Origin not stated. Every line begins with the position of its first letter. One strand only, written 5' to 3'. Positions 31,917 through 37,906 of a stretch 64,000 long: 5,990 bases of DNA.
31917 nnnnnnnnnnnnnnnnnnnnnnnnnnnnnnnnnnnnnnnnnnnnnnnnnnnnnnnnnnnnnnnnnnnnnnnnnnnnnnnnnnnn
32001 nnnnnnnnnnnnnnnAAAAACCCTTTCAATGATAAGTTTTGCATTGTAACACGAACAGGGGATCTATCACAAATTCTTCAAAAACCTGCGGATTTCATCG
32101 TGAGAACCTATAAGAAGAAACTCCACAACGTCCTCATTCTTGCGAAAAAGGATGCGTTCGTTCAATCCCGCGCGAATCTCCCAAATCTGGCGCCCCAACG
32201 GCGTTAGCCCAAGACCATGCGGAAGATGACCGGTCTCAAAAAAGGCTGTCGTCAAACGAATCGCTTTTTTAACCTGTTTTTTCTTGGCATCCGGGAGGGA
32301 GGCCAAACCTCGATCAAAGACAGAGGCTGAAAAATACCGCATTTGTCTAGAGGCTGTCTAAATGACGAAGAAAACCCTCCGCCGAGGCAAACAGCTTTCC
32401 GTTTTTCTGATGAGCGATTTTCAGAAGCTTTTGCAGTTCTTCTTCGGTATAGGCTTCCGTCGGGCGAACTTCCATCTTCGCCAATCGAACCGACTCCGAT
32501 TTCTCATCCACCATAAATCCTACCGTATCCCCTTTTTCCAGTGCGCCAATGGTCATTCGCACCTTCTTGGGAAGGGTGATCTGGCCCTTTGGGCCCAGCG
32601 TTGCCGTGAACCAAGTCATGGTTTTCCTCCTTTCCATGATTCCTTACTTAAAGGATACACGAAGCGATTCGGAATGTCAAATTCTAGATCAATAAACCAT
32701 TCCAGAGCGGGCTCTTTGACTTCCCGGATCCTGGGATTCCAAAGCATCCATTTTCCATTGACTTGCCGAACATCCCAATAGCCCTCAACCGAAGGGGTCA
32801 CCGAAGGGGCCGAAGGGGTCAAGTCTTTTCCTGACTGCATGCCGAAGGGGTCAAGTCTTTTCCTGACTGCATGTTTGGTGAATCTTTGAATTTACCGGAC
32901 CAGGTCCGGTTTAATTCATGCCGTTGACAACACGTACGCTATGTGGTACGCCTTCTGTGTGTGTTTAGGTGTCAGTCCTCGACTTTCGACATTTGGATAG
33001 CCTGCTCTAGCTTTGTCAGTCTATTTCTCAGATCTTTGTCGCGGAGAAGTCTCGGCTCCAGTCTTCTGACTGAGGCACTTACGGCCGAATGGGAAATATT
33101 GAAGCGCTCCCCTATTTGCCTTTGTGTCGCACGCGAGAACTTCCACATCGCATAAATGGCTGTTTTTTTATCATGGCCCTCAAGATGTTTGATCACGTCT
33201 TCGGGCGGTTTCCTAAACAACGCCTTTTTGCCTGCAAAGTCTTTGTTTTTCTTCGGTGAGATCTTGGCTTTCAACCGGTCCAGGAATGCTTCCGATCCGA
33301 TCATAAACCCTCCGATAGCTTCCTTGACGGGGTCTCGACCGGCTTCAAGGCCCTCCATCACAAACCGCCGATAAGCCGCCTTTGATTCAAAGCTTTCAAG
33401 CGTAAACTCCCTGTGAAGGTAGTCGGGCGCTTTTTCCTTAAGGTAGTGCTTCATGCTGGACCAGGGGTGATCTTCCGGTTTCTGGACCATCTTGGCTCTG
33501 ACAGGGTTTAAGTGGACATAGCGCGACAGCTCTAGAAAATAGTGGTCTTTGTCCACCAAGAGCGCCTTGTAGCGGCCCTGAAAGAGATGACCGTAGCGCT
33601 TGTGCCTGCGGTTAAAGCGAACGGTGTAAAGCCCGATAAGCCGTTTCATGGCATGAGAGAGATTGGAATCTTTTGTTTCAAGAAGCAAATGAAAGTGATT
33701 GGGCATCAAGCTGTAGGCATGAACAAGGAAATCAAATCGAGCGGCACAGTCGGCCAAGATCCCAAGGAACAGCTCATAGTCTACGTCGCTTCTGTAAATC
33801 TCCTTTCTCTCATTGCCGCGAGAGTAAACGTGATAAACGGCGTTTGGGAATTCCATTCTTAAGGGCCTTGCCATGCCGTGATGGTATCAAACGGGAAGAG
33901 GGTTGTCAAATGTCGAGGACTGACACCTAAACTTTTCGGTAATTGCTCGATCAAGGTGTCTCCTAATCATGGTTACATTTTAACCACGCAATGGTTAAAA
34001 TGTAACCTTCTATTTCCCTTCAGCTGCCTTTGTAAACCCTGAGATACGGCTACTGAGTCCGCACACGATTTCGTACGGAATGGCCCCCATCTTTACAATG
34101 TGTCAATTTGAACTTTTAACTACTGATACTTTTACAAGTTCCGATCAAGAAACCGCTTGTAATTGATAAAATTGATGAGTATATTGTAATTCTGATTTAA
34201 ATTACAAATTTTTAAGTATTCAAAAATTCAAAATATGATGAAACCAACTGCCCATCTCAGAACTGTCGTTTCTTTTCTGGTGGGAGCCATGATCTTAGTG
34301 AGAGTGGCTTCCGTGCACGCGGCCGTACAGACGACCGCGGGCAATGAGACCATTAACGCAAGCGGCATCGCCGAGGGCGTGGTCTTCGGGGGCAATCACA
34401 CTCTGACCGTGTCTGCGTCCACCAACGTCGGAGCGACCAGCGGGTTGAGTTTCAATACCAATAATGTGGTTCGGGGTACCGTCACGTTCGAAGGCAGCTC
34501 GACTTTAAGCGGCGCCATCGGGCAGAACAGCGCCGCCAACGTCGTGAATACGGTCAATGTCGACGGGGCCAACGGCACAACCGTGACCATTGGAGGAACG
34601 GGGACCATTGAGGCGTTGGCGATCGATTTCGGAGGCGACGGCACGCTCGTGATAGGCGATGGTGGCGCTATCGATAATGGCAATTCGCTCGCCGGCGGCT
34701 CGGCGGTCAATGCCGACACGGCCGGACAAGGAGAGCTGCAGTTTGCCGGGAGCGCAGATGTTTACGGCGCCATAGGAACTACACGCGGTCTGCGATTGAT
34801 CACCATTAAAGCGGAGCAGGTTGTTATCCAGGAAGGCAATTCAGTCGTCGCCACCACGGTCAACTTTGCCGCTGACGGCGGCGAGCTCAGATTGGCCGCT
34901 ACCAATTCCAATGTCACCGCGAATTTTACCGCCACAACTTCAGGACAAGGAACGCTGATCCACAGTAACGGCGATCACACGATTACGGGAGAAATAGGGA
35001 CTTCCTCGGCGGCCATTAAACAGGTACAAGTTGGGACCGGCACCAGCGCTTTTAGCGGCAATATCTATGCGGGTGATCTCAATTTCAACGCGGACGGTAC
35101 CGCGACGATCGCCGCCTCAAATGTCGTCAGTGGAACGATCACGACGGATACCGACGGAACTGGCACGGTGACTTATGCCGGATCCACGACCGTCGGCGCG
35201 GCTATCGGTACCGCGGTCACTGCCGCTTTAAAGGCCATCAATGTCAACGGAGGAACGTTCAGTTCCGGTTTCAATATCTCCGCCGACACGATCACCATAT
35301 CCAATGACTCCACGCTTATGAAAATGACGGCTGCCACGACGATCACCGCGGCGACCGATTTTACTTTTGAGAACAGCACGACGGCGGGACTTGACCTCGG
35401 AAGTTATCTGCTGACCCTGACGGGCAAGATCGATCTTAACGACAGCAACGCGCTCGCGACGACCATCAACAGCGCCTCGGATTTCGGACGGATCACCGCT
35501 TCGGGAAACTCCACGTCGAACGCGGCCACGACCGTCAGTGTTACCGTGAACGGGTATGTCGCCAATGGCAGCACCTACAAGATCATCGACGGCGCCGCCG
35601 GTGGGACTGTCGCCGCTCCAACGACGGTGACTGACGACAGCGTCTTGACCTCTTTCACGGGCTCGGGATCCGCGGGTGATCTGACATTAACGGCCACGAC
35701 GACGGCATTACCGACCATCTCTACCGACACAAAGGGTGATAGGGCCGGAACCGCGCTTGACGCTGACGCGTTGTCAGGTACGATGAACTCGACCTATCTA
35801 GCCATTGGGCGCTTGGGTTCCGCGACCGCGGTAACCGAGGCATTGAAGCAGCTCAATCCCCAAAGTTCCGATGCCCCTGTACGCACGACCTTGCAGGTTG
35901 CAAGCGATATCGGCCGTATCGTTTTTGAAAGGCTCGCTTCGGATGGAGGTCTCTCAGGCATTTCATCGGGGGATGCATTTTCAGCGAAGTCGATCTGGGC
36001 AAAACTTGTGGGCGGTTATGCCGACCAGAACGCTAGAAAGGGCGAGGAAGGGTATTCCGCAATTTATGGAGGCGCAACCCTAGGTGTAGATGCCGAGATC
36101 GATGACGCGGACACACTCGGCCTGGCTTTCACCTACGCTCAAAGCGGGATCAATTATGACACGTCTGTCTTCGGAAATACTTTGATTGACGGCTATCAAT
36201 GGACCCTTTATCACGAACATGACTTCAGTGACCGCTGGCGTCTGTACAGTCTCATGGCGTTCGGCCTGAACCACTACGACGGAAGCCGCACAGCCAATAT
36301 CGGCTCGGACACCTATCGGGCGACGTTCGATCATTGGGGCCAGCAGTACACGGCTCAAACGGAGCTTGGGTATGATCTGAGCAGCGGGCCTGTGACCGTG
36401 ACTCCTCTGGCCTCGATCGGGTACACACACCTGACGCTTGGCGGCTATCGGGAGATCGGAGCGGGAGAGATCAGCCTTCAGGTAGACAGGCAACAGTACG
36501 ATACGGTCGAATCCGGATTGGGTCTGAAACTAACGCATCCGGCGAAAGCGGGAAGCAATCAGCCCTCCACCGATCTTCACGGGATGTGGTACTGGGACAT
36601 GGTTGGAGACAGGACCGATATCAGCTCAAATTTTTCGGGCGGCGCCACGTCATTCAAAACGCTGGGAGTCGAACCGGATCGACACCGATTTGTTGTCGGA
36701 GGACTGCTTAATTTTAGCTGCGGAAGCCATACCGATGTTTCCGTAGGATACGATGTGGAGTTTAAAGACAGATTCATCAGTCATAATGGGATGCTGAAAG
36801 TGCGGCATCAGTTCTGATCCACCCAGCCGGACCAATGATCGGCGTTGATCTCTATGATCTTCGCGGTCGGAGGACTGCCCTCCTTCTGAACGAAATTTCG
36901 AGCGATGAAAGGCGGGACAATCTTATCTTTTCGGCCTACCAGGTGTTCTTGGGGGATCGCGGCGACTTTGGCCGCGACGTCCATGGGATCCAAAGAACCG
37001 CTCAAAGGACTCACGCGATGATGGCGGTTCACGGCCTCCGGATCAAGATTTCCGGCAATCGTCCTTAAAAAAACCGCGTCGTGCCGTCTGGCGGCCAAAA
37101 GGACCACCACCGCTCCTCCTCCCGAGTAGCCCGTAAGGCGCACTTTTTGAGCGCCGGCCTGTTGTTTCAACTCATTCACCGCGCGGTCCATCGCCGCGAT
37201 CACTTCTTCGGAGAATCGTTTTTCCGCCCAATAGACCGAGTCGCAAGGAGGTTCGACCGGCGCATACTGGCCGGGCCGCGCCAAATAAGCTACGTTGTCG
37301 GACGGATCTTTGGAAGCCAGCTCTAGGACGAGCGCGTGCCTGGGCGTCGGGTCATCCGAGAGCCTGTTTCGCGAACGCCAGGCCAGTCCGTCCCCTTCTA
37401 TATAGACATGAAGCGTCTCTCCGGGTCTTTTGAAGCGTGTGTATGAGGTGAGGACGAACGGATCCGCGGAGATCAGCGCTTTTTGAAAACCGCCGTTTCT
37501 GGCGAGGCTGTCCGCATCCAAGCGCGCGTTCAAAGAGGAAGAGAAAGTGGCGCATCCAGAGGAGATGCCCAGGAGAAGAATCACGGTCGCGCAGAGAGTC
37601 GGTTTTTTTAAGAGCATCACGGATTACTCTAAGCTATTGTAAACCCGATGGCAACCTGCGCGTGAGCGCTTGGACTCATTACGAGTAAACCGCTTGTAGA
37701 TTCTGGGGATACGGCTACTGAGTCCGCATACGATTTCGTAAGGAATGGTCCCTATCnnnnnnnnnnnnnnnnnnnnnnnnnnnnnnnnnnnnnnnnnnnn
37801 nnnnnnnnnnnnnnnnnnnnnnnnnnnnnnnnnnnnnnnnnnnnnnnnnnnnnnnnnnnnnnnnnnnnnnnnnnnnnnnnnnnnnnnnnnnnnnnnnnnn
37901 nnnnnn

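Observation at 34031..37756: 3.6-kb islet (autotransporter plus lipoprotein hydrolase) inserted in the alr 3' end and bracketed by a duplicated alr fragment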

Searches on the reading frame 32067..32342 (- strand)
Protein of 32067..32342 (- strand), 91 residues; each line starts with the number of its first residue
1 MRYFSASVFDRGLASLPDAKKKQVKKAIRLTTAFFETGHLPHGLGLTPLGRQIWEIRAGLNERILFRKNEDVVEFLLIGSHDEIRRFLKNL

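Call 6: search_protein_families(library=pfam, proteins=[window:32067-32342:-], max_evalue=0.01)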
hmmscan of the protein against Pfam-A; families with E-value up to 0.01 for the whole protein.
window:32067-32342:- (91 aa): 1 family
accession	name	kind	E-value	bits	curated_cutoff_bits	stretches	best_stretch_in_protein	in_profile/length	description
PF24732.2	ParE_like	-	0.002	18.5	24.4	1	24-83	4-64/67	ParE-like toxin domain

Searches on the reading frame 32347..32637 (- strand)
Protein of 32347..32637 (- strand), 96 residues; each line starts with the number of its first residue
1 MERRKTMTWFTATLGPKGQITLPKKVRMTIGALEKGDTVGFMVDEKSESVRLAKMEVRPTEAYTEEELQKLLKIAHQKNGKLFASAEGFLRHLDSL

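Call 6: search_protein_families(library=pfam, proteins=[window:32347-32637:-], max_evalue=0.01)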
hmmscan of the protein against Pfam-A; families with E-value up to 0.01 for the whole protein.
window:32347-32637:- (96 aa): 2 families
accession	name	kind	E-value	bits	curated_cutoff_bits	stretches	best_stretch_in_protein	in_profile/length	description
PF04014.23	MazE_antitoxin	-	0.00042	20.7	24.7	1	12-46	2-35/48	Antidote-toxin recognition MazE, bacterial antitoxin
PF03725.20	RNase_PH_C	-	0.0054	17.1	20.8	1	41-77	33-66/67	3' exoribonuclease family, domain 2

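Call 35: find_encoding_contigs(protein=window:32347-32619:-, flank=10000, max_places=10)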
Protein window:32347-32619:- (90 aa): 2 contigs read that carry it; 2 places shown.
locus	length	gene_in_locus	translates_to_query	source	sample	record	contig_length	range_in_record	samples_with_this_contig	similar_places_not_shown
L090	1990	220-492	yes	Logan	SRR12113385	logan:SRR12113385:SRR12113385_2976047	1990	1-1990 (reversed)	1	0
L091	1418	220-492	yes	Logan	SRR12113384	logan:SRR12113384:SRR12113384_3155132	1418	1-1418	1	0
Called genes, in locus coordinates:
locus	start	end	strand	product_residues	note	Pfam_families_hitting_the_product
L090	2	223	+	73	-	?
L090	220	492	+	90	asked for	-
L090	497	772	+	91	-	-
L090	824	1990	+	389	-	?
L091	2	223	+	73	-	?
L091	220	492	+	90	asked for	-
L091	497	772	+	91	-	-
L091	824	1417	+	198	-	?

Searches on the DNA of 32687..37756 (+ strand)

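Call 68: search_dna_similar(query=window:32687-37756:+, collection=plasmids, mode=distant, max_rows=8)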
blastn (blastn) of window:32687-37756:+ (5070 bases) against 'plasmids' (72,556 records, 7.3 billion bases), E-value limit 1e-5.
No match.

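Call 69: search_dna_similar(query=window:32687-37756:+, collection=phages, mode=distant, max_rows=8)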
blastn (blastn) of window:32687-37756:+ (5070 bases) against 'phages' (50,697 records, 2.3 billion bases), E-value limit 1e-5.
No match.
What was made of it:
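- No plasmid or phage similarity (calls 68, 69).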

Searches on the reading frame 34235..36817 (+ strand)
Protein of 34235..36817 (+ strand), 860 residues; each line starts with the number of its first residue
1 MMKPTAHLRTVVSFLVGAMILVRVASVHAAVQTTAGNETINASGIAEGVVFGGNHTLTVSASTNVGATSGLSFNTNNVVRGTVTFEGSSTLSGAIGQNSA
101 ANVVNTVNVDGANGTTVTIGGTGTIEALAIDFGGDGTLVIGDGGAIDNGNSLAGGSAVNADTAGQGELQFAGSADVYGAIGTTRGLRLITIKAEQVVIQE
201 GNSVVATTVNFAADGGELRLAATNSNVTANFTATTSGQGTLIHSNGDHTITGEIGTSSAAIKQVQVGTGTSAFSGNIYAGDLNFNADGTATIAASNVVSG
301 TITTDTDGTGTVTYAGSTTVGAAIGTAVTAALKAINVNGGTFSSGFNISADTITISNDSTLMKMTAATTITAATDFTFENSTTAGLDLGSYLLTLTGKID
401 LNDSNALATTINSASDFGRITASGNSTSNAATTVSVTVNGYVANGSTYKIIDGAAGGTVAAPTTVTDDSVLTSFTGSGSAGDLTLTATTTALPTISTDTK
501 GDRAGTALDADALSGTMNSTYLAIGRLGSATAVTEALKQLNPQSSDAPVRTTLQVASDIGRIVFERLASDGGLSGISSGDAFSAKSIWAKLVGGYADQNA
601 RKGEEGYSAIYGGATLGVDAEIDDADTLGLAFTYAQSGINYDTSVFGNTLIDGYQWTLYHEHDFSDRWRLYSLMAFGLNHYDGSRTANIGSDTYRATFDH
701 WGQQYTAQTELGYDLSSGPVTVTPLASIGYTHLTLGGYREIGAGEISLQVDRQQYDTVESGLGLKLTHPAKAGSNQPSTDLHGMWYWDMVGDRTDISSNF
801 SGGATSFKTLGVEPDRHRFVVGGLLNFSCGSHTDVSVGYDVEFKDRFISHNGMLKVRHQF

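Call 6: search_protein_families(library=pfam, proteins=[window:34235-36817:+], max_evalue=0.01)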
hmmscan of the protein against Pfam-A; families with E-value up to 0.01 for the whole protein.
window:34235-36817:+ (860 aa): 1 family
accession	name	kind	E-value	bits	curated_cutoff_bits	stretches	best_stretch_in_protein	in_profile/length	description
PF03797.25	Autotransporter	-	1.4e-44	153.2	26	1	587-840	1-255/255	Autotransporter beta-domain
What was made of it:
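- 34235..36817 (+): 860-aa type Va autotransporter, convergent with the hydrolase and overlapping it by 10 nt. PF03797 beta-domain at residues 587-840, E=1.4e-44 (call 6).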

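Call 27: find_homologous_proteins(query=window:34235-36817:+, max_evalue=1e-20)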
Query window:34235-36817:+ (860 aa): 20 proteins with E <= 1e-20 among 8000 candidates.
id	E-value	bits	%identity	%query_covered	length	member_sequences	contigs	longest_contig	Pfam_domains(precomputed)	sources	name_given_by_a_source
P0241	0.0e+0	1821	100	100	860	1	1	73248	PF03797.26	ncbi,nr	ncbi:MAG: autotransporter domain-containing protein [Candidatus Omnitrophica bacterium]|nr:autotrans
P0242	0.0e+0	1023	59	99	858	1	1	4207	PF03797.26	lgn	-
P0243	3.3e-59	219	28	91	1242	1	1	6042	PF03797.26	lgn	-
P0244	3.4e-53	199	33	93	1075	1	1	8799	PF03797.26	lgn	-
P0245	1.6e-51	194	28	94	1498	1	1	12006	PF12951.14,PF03797.26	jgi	jgi:outer membrane autotransporter protein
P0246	2.8e-51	193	31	67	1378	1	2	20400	PF12951.14,PF03797.26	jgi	jgi:autotransporter-associated beta strand protein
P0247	3.2e-46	176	33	57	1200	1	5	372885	PF12951.14,PF03797.26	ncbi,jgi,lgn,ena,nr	ncbi:MAG TPA: autotransporter domain-containing protein [Candidatus Omnitrophota bacterium]|nr:autot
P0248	3.6e-44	169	32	53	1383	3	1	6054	PF12951.14,PF03797.26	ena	-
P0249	5.7e-43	165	30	77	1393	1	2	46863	PF12951.14,PF03797.26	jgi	jgi:autotransporter-associated beta strand protein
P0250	1.5e-39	154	29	76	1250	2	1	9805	PF03797.26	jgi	jgi:outer membrane autotransporter protein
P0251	3.3e-36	143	28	96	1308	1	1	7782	PF03797.26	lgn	-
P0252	5.3e-32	129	27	72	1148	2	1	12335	PF03797.26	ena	-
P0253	2.0e-30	124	27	55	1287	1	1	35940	PF13505.13,PF03797.26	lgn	-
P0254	1.6e-27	114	29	69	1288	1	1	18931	PF03797.26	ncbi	-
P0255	1.7e-26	111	29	39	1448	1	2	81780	PF03797.26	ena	-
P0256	4.4e-26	110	28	75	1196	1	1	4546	PF03797.26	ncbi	-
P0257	9.3e-26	108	28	67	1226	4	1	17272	PF03797.26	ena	-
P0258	3.2e-25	107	29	33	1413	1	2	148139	PF03797.26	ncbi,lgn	-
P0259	6.5e-25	106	30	46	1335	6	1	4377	PF03797.26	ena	-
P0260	1.5e-23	101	30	33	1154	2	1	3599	PF03797.26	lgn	-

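Call 28: find_encoding_contigs(protein=P0242, flank=10000, max_places=4)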
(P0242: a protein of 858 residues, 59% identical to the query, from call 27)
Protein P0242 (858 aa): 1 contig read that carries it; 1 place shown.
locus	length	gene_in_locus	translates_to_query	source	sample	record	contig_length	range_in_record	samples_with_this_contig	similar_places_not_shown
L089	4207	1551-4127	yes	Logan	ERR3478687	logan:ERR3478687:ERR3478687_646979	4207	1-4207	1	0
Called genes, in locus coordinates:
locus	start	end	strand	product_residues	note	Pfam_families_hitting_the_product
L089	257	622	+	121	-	PF13683:rve_3, PF13333:rve_2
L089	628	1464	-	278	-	-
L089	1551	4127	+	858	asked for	PF03797:Autotransporter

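Call 29: find_encoding_contigs(protein=P0241, flank=10000, max_places=6)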
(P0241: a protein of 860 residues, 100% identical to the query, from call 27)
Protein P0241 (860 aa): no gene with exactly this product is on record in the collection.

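Call 71: search_protein_families(library=ncbifam, proteins=[window:34235-36817:+], max_evalue=0.001)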
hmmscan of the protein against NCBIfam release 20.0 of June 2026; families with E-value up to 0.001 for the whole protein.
window:34235-36817:+ (860 aa): 2 families
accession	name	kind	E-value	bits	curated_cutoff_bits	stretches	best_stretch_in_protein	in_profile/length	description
NF051851.1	AtpSerPepEprS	equivalog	7.6e-25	87.1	1700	1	309-860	463-988/988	autotransporter serine peptidase EprS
NF052635.1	rOmpA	equivalog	3e-08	31.1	2600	1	586-860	1845-2126/2126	out membrane protein rOmpA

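Call 79: search_solved_structures(query=window:34235-36817:+, max_evalue=0.01)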
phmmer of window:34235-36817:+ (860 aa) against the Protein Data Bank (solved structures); distinct sequences matched with E-value up to 0.01: 1.
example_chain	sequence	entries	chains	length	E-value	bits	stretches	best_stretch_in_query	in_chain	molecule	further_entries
9oqa_A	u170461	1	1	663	5.6e-06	28.1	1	619-822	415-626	Autotransporter domain-containing protein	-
